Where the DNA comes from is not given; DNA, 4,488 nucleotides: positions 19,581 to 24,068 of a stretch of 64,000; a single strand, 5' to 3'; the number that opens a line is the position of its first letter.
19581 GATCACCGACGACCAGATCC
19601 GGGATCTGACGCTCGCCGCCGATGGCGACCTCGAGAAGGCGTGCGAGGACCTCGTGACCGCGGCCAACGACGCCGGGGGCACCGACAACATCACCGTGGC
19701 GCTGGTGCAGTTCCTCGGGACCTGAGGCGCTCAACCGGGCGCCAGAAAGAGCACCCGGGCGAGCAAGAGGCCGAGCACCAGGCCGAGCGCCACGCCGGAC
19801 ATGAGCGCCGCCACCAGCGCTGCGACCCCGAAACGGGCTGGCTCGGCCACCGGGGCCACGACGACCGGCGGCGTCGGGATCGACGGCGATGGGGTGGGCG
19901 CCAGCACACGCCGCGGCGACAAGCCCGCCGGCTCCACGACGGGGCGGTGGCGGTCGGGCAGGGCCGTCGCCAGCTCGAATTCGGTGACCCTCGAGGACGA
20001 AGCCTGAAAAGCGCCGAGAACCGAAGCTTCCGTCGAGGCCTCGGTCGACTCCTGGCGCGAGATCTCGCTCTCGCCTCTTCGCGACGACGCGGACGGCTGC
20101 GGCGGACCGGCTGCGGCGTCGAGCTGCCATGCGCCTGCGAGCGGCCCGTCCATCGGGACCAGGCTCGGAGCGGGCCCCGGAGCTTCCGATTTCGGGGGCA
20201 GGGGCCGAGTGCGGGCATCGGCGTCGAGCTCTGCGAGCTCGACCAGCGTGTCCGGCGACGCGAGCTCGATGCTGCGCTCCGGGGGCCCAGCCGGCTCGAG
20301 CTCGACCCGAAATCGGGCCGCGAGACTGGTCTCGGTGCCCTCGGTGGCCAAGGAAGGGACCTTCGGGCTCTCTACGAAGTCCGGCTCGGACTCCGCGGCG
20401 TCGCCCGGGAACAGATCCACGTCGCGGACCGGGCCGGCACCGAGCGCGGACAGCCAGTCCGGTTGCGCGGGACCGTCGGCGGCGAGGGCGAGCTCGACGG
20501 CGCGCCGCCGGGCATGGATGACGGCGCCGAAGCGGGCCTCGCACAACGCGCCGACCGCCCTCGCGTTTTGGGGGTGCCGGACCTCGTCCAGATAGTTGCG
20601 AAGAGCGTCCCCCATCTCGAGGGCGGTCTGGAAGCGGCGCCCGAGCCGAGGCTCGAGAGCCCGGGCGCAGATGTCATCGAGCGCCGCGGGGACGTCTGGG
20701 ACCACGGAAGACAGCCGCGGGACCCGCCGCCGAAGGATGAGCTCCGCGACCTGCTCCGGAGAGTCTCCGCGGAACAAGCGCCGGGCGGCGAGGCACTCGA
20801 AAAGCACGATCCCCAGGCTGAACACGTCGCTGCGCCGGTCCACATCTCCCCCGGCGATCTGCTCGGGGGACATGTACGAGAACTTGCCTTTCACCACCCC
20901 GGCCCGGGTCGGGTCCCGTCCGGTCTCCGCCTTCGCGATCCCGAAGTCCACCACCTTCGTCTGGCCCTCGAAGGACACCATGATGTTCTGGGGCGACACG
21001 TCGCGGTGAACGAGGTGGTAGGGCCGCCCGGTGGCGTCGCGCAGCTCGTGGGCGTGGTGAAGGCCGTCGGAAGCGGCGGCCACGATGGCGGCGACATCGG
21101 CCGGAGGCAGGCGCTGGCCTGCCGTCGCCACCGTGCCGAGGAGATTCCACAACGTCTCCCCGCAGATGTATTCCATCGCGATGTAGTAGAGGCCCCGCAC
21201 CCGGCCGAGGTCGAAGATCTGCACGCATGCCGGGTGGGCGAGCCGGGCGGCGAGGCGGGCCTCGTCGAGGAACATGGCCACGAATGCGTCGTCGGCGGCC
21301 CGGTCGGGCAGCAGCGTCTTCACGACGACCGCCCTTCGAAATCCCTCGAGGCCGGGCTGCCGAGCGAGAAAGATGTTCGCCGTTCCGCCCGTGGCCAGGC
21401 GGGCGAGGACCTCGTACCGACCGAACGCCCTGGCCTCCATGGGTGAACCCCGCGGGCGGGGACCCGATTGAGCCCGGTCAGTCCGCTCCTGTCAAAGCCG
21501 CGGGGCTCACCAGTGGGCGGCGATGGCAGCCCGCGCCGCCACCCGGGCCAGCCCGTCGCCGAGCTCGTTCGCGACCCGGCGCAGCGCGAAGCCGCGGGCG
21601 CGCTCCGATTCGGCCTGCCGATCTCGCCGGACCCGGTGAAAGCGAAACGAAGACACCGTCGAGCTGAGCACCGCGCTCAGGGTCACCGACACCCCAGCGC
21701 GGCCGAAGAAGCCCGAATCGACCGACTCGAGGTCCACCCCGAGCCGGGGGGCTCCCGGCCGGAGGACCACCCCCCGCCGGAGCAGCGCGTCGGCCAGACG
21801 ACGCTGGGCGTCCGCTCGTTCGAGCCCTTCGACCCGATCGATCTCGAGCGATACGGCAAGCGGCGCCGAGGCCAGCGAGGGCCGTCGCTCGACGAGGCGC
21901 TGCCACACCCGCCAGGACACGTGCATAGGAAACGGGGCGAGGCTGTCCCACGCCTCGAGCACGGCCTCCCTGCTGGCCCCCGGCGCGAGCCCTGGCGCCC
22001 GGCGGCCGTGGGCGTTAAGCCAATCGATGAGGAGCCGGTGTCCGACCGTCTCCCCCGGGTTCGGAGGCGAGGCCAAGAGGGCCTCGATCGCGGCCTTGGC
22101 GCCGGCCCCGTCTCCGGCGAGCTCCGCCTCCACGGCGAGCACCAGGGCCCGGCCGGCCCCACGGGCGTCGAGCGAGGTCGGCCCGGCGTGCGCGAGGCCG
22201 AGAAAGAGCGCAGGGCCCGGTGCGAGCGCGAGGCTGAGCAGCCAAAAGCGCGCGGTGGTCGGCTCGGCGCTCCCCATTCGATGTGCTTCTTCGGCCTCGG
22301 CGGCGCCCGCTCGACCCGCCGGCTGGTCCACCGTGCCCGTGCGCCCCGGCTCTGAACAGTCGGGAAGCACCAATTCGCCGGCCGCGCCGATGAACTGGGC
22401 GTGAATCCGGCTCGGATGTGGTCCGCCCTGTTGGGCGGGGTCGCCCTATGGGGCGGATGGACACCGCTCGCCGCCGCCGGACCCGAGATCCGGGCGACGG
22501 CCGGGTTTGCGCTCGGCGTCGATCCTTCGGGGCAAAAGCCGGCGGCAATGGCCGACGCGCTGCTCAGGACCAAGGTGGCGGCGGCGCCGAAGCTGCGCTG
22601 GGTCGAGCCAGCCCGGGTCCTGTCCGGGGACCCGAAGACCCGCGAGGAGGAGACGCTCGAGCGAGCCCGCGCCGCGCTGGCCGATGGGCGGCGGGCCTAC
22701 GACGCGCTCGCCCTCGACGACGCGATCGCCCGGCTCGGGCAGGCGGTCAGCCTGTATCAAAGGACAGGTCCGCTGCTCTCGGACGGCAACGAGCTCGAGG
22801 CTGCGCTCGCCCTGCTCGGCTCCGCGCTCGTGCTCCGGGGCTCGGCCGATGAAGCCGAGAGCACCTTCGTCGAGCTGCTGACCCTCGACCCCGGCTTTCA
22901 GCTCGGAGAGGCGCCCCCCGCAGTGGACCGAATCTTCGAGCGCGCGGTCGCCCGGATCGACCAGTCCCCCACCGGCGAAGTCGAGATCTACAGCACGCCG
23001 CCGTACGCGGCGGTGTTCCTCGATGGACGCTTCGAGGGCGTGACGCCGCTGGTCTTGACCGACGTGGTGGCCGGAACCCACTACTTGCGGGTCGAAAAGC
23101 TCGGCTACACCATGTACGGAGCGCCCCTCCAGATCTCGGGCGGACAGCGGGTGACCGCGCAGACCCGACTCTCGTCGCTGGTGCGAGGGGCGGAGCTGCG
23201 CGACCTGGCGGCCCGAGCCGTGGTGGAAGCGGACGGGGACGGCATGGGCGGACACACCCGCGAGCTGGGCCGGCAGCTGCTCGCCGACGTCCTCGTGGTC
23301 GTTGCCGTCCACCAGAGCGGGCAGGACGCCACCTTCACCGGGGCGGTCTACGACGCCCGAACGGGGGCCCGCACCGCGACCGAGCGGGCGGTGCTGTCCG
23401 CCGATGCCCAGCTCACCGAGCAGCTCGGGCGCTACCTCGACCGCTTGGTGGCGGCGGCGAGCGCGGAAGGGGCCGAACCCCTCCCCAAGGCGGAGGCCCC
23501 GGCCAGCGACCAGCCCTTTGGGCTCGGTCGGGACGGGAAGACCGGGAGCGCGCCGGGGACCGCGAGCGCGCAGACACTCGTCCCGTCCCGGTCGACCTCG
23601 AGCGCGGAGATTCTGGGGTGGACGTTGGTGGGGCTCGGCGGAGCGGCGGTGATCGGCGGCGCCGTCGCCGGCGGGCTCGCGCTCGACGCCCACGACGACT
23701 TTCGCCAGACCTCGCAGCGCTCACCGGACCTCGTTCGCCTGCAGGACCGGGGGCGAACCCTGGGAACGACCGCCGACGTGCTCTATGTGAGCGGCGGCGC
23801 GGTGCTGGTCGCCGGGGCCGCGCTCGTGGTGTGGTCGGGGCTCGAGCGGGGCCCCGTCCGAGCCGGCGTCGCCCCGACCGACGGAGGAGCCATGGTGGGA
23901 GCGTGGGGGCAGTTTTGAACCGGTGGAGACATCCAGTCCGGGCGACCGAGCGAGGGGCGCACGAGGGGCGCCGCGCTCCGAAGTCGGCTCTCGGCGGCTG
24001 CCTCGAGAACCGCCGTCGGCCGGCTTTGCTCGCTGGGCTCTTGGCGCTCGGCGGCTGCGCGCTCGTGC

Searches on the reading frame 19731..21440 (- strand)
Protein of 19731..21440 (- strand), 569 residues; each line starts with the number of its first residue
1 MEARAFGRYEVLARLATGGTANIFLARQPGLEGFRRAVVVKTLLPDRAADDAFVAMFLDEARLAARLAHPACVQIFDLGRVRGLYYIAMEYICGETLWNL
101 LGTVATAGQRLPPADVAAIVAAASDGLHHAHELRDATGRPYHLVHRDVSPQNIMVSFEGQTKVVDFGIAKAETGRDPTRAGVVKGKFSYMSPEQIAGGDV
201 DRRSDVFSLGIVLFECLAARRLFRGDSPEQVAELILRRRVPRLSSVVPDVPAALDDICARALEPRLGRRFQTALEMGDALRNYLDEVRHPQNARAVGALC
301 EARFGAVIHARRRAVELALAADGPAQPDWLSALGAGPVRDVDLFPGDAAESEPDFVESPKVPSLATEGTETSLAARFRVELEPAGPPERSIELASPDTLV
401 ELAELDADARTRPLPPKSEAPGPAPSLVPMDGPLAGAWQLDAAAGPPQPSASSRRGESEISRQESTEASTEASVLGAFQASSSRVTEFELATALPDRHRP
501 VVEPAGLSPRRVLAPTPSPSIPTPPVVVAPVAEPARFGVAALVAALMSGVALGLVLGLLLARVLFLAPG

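Call 28: search_protein_families(library=pfam, proteins=[window:19731-21440:-], max_evalue=0.001)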
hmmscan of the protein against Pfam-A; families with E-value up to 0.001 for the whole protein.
window:19731-21440:- (569 aa): 3 families
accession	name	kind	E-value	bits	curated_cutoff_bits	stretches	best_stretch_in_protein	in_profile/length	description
PF00069.31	Pkinase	-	5.6e-29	101.8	31.7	1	10-240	2-216/263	Protein kinase domain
PF07714.23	PK_Tyr_Ser-Thr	-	3.9e-22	79.2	23.1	1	14-239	6-221/258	Protein tyrosine and serine/threonine kinase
PF01636.29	APH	-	2.6e-05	24.5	23.2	0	132-169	159-197/239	Phosphotransferase enzyme family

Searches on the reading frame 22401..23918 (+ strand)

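Call 28: search_protein_families(library=pfam, proteins=[window:22401-23918:+], max_evalue=0.001)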
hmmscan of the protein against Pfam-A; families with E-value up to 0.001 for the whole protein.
window:22401-23918:+ (505 aa): 1 family
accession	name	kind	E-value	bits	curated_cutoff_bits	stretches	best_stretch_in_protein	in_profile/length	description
PF08308.17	PEGA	-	3.3e-10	40.2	20.8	1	192-257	2-67/71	PEGA domain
